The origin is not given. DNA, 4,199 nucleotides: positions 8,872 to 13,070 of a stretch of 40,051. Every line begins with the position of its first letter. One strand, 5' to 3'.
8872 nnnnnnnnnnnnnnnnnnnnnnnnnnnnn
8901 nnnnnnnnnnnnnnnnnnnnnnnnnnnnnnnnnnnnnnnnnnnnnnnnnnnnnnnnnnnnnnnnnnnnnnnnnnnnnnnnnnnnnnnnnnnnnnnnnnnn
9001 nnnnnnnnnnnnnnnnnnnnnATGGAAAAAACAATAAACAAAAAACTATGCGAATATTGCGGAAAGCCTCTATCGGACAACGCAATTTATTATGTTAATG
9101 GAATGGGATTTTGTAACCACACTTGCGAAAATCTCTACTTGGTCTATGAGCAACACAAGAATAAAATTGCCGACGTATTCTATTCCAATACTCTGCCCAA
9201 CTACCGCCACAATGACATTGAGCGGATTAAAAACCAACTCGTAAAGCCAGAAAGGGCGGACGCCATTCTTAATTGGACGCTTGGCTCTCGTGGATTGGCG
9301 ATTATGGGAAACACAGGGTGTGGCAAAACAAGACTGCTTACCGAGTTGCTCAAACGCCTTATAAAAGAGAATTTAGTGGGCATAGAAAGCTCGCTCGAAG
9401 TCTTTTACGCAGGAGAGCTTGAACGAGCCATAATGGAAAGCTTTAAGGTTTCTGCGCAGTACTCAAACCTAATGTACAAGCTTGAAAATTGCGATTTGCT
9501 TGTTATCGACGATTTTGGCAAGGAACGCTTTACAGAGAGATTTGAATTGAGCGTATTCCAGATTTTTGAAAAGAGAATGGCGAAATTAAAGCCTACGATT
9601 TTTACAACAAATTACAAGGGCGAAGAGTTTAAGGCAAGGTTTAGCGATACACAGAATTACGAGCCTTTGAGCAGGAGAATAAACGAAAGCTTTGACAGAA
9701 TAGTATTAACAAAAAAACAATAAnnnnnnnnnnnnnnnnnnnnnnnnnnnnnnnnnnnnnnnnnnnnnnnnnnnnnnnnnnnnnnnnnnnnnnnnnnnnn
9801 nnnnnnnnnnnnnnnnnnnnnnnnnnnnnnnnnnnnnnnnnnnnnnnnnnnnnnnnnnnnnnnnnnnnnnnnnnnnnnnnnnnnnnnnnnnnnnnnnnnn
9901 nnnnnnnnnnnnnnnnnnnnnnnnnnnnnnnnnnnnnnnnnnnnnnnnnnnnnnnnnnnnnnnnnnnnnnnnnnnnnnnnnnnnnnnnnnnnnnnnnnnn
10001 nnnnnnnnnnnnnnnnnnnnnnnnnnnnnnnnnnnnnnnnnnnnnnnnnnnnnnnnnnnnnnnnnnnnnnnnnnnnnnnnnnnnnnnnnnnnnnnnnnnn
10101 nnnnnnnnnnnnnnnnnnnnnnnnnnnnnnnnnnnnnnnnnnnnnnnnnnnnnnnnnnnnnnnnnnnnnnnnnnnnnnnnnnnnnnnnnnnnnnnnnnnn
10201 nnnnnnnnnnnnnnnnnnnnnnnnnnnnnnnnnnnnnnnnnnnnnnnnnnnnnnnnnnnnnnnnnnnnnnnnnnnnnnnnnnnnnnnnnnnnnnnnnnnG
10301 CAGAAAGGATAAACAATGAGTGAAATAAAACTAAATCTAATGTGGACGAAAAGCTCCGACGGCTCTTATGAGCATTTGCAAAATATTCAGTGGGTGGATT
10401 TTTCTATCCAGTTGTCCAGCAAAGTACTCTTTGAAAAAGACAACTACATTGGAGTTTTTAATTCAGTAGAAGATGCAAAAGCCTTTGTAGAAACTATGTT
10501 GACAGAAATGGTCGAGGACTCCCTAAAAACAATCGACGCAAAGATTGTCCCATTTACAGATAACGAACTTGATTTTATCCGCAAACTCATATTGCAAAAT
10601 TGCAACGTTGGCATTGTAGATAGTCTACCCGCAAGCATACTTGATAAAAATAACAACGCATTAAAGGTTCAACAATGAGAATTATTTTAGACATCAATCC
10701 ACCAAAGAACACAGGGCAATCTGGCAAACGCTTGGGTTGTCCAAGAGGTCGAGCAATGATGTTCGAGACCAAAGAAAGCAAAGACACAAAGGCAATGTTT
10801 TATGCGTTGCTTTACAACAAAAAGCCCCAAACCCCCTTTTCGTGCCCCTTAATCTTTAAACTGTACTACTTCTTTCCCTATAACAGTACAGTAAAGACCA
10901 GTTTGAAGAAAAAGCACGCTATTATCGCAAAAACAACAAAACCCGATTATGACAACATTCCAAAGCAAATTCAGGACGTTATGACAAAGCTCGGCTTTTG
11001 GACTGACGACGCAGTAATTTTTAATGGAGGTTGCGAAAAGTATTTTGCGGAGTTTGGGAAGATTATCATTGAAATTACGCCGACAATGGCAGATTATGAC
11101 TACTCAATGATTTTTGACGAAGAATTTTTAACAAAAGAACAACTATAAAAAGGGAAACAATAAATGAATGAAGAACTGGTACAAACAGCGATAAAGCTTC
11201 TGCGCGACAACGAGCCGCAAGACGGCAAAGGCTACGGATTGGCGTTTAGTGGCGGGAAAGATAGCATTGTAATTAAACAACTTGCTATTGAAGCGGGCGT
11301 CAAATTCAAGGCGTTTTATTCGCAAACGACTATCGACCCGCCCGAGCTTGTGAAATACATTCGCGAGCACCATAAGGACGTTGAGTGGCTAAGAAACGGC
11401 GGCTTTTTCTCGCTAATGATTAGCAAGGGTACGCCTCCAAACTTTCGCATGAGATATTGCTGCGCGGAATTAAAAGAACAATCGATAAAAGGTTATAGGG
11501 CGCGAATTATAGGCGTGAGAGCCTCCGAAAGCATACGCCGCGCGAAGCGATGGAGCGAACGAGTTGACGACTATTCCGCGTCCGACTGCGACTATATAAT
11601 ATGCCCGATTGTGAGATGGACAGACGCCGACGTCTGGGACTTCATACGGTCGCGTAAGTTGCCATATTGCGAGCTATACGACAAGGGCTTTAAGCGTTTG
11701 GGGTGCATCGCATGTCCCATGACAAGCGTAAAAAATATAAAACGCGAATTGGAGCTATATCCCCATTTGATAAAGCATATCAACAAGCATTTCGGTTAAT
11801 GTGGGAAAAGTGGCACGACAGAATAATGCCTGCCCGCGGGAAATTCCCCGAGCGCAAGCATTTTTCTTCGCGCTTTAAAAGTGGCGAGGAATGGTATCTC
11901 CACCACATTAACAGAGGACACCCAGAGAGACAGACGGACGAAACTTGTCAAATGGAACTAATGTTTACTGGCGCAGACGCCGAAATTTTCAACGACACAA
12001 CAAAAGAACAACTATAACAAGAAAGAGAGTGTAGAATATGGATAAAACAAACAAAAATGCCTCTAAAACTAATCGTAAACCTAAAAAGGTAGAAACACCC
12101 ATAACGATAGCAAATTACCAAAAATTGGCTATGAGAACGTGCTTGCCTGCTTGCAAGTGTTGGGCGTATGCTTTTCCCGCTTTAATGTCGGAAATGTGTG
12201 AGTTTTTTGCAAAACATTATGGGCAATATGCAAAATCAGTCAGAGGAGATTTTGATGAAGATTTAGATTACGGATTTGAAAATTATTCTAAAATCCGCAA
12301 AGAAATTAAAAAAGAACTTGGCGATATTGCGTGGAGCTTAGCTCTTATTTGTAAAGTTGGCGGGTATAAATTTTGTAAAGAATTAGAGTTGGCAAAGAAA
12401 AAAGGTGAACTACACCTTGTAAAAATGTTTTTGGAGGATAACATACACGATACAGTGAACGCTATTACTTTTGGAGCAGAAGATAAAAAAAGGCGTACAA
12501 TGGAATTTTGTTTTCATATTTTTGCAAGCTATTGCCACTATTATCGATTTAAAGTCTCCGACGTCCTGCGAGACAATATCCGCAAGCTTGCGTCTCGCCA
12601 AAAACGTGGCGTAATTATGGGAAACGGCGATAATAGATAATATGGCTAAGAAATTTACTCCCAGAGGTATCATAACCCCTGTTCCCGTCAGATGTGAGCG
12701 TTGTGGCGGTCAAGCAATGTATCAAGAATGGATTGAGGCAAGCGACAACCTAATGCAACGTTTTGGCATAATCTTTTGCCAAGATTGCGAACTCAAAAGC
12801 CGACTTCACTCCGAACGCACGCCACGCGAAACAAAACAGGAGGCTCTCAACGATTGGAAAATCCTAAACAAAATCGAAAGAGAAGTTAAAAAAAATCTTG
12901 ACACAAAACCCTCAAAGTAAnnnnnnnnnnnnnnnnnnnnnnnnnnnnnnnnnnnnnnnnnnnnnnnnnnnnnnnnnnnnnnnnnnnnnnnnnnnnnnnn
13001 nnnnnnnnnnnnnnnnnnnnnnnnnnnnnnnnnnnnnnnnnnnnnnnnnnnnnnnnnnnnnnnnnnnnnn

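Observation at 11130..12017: Exact 19-bp direct repeats (TKEQL-stop) bracketing the PAPS-reductase-like module: moron insertion scar in the rusA 3' end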

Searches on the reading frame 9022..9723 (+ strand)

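Call 4: search_protein_families(library=pfam, proteins=[window:9022-9723:+], max_evalue=0.01)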
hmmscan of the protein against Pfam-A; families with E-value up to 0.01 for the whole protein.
window:9022-9723:+ (233 aa): 11 families
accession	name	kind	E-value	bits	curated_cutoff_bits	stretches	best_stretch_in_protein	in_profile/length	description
PF01695.23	IstB_IS21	-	2.2e-07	31.1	24.1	1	47-211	53-207/238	IstB-like ATP binding protein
PF00308.24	Bac_DnaA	-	0.00028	21.6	23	1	92-201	37-142/162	Bacterial DnaA ATPAse domain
PF00910.28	RNA_helicase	-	0.00069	20.5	21.5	1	94-204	3-95/105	RNA helicase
PF01637.24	ATPase_2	-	0.0011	19.2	33.2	1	94-186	25-102/225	ATPase domain predominantly from Archaea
PF03266.21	NTPase_1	-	0.002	18.5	23.9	0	149-199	88-135/168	NTPase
PF13191.12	AAA_16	-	0.0021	19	32.6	1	90-128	25-63/167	AAA ATPase domain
PF01443.25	Viral_helicase1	-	0.0022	18.3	21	1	94-167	3-70/228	Viral superfamily 1 RNA helicase core domain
PF03205.20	MobB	-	0.0026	18.1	26.6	0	92-118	2-28/133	Molybdopterin guanine dinucleotide synthesis protein B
PF13238.12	AAA_18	-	0.003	18.5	29.4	1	93-178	2-93/128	AAA domain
PF01935.23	DUF87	-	0.003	18.1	23.2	1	83-117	16-51/220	Helicase HerA, central domain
PF13401.12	AAA_22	-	0.0079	16.9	27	0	92-116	8-32/130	AAA domain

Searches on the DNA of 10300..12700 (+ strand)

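Call 5: search_dna_similar(query=window:10300-12700:+, collection=phages, mode=near)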
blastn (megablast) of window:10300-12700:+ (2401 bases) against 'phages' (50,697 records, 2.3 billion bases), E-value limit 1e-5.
No match.

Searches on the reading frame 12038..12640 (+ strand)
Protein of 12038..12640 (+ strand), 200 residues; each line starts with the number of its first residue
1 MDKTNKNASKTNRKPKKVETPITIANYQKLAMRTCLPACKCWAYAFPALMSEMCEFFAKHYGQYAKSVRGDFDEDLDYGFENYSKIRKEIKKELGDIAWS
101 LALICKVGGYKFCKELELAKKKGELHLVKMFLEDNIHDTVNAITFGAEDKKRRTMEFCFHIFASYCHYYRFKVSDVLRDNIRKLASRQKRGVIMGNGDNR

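Call 4: search_protein_families(library=pfam, proteins=[window:12038-12640:+], max_evalue=0.01)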
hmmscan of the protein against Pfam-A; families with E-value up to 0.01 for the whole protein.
window:12038-12640:+ (200 aa): 1 family
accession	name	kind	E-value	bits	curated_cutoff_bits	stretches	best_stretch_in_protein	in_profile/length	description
PF03819.22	MazG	-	0.00025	21.7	22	0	87-111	26-54/74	MazG nucleotide pyrophosphohydrolase domain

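Call 50: find_related_loci(query=window:12038-12637:+, collection=viral_contigs, flank=3000)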
Query window:12038-12637:+ (200 aa) in viral_contigs; peptide patterns used: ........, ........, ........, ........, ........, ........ (x = any residue, [..] = any of these).
3 stretches matched a pattern, but none encodes a relative of the query by tblastn (E <= 1e-3).

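Call 59: find_homologous_proteins(query=window:12038-12637:+, max_evalue=0.00001)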
Query window:12038-12637:+ (200 aa): 58 proteins with E <= 0.00001 among 114 candidates.
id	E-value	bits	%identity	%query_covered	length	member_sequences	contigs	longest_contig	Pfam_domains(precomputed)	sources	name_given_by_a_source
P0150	5.8e-127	439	96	100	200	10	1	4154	-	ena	-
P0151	1.5e-76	275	64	100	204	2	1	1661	-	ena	-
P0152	7.6e-65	236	59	100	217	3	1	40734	PF03819.23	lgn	-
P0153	2.4e-63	232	59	100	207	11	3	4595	-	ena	-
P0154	9.1e-63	230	58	100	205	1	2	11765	-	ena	-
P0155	3.1e-62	228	58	100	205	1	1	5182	-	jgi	jgi:hypothetical protein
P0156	2.5e-61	225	59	100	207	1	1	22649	-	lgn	-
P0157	3.0e-60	222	55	100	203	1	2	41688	-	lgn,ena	-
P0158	2.9e-31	127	43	93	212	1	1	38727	PF03819.23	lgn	-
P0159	7.0e-31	126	41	98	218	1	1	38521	PF03819.23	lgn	-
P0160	2.2e-30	124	41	93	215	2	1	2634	PF03819.23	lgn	-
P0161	2.5e-30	124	41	98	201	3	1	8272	PF03819.23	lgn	-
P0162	2.8e-30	124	39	98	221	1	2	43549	PF03819.23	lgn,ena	-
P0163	6.4e-30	123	42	90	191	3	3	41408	PF03819.23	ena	-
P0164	6.6e-30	122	40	93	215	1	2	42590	PF03819.23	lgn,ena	-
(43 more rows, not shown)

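Call 60: find_encoding_contigs(protein=P0150, flank=4000, max_places=3)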
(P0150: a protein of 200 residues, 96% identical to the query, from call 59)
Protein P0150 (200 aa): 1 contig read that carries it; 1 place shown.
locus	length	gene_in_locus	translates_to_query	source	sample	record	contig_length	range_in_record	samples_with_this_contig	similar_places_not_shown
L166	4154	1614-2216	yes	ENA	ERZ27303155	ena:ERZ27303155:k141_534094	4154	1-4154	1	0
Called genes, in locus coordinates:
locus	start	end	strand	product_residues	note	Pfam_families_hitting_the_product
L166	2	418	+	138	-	?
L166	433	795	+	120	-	-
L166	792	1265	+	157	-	PF05866:RusA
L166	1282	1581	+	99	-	-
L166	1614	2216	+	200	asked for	-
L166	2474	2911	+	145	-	-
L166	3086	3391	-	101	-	-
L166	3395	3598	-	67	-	-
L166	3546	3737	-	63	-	-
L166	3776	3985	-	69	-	-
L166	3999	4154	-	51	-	?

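Call 61: find_encoding_contigs(protein=P0152, flank=4000, max_places=2)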
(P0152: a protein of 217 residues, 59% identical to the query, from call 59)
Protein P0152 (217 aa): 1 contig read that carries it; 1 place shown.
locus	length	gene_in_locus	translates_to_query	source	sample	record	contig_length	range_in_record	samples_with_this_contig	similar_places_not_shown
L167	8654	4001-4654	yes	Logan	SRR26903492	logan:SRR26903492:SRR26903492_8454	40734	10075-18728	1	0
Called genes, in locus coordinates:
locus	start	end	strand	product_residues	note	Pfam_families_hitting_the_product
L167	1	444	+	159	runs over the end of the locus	-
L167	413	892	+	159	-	PF14354:Lar_restr_allev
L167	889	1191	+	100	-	-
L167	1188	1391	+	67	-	-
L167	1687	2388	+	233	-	PF01695:IstB_IS21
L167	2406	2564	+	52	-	-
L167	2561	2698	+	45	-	-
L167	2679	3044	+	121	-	-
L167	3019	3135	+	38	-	-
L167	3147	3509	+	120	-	-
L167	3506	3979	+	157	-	PF05866:RusA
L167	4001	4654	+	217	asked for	PF03819:MazG (faint)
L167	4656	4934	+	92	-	-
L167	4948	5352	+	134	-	-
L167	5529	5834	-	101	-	-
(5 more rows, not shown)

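Call 62: find_encoding_contigs(protein=P0157, flank=4000, max_places=2)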
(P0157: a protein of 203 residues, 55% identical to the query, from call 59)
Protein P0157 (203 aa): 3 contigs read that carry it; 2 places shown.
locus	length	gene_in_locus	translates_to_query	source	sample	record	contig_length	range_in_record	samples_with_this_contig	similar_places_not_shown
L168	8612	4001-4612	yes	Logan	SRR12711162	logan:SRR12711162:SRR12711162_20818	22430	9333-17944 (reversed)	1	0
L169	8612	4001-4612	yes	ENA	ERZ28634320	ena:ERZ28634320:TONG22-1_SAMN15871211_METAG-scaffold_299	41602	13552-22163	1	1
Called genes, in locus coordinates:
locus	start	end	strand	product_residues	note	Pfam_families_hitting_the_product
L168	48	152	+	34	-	-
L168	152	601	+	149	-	PF14354:Lar_restr_allev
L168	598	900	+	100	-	-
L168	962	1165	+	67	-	-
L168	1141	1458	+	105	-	-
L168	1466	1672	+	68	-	-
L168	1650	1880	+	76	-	-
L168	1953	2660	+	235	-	PF01695:IstB_IS21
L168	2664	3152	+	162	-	-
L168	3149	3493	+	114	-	-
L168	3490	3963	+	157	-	PF05866:RusA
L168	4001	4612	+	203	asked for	-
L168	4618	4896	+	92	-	-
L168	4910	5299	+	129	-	-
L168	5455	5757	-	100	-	-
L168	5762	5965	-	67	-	-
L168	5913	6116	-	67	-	-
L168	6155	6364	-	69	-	-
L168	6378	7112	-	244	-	-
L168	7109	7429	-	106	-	-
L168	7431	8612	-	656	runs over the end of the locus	-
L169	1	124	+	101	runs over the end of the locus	-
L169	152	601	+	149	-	PF14354:Lar_restr_allev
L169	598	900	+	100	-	-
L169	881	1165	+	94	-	-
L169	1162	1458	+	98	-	-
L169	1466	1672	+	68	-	-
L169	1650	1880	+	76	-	-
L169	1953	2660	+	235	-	PF01695:IstB_IS21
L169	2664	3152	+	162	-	-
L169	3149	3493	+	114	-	-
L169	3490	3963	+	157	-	PF05866:RusA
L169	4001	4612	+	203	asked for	-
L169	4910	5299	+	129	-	-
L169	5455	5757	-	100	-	-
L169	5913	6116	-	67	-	-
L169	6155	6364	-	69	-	-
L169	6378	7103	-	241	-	-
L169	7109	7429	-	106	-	-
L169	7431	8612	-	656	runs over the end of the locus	-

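Call 65: search_protein_families(library=phrogs, proteins=[L166:1282-1578:+, window:12038-12637:+], max_evalue=0.001)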
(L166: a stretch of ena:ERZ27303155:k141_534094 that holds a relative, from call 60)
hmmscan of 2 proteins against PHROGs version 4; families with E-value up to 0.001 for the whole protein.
L166:1282-1578:+ (99 aa): 0 families

window:12038-12637:+ (200 aa): 1 family
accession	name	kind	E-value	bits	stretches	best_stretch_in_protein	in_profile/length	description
phrog_229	-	other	2.5e-12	47.7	1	87-200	305-358/533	MazG-like pyrophosphatase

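Call 66: search_protein_families(library=pfam, proteins=[L166:1282-1578:+], max_evalue=0.01)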
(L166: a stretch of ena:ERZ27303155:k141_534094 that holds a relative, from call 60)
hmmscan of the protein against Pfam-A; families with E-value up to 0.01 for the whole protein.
L166:1282-1578:+ (99 aa): 0 families

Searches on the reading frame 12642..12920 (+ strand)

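Call 4: search_protein_families(library=pfam, proteins=[window:12642-12920:+], max_evalue=0.01)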
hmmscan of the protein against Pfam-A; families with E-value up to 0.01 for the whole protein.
window:12642-12920:+ (92 aa): 1 family
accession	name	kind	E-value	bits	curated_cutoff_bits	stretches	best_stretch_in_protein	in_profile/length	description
PF14354.12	Lar_restr_allev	-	5.1e-05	23.9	28.6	1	18-72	6-54/58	Restriction alleviation protein Lar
